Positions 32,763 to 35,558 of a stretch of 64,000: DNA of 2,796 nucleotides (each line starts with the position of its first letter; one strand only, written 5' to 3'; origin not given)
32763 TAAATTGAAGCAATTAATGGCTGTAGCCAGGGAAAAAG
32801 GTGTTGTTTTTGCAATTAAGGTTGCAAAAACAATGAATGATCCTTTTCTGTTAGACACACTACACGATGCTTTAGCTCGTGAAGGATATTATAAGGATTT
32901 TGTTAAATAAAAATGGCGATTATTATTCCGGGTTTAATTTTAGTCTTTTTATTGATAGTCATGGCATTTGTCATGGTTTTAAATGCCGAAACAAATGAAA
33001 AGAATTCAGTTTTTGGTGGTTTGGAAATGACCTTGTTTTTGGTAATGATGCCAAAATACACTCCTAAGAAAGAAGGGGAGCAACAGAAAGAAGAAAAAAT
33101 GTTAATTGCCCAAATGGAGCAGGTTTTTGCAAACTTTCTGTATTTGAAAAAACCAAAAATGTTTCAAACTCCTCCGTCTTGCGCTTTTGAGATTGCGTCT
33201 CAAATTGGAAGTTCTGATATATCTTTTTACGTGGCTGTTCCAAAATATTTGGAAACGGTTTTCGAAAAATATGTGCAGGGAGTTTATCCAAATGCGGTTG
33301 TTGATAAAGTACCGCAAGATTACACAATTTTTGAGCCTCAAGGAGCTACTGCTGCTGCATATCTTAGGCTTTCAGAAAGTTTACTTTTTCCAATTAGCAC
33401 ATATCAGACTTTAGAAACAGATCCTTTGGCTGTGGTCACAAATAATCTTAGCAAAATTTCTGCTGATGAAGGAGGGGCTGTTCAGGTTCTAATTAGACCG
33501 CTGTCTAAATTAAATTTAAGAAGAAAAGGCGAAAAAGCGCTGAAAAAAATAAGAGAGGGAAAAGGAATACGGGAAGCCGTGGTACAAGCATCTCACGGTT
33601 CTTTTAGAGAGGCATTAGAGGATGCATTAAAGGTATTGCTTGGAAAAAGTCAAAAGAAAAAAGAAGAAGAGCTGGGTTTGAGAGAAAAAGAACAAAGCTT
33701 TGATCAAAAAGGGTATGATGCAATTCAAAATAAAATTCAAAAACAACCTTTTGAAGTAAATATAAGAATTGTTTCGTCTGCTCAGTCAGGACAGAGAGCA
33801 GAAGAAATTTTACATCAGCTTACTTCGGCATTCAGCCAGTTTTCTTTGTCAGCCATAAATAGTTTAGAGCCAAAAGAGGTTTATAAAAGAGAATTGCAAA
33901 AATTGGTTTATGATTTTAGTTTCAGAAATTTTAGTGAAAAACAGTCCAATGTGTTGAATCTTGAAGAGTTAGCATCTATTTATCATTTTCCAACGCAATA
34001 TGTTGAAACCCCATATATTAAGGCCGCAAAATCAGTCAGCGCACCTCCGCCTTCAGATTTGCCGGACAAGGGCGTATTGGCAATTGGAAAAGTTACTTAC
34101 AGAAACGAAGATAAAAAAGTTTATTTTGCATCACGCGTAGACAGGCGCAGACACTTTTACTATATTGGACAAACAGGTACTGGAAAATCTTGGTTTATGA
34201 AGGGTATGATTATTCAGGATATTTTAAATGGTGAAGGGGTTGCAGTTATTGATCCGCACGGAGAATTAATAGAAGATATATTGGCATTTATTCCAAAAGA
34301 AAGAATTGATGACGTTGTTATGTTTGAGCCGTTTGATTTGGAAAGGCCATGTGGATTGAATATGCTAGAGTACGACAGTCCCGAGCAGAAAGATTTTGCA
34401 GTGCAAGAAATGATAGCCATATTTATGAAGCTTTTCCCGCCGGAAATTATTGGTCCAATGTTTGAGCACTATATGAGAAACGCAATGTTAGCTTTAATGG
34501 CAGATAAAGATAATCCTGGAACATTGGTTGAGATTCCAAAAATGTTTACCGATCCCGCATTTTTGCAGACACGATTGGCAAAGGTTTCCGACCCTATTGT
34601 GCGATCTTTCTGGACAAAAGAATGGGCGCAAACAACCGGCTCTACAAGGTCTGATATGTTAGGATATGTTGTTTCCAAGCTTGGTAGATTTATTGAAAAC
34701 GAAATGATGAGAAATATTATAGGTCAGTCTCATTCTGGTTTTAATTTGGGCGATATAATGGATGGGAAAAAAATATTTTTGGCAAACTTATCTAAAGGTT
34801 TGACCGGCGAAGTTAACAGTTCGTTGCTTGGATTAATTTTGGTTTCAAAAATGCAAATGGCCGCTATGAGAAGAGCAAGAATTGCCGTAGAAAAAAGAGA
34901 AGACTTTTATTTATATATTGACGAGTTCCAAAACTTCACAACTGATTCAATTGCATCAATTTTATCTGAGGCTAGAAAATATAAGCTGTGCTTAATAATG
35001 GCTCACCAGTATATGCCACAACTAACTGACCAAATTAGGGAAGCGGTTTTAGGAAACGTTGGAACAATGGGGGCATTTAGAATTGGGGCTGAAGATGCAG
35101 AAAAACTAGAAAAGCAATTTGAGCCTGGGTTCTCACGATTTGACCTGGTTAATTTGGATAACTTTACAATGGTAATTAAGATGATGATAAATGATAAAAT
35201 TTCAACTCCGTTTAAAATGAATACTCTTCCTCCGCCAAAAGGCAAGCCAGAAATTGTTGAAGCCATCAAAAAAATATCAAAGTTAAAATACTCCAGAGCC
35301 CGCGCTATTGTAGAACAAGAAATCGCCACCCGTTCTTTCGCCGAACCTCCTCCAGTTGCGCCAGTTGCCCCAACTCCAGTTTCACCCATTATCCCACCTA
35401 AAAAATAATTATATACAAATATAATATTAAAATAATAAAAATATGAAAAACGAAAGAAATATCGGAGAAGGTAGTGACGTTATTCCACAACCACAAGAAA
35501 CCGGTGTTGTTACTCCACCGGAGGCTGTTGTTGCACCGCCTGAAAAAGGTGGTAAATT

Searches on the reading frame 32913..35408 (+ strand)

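Call 43: search_protein_families(library=pfam, proteins=[window:32913-35408:+], max_evalue=0.00001)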
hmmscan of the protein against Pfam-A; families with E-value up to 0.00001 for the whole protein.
window:32913-35408:+ (831 aa): 3 families
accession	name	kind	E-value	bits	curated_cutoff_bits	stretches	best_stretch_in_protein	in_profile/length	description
PF02534.20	T4SS-DNA_transf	-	8.4e-08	31.9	20.1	1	402-707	31-347/468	Type IV secretory system Conjugative DNA transfer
PF01935.23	DUF87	-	8.6e-08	33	23.2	1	390-451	2-63/220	Helicase HerA, central domain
PF10412.15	TrwB_AAD_bind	-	2.5e-06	27.1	20.5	0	412-479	15-76/387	Type IV secretion-system coupling protein DNA-binding domain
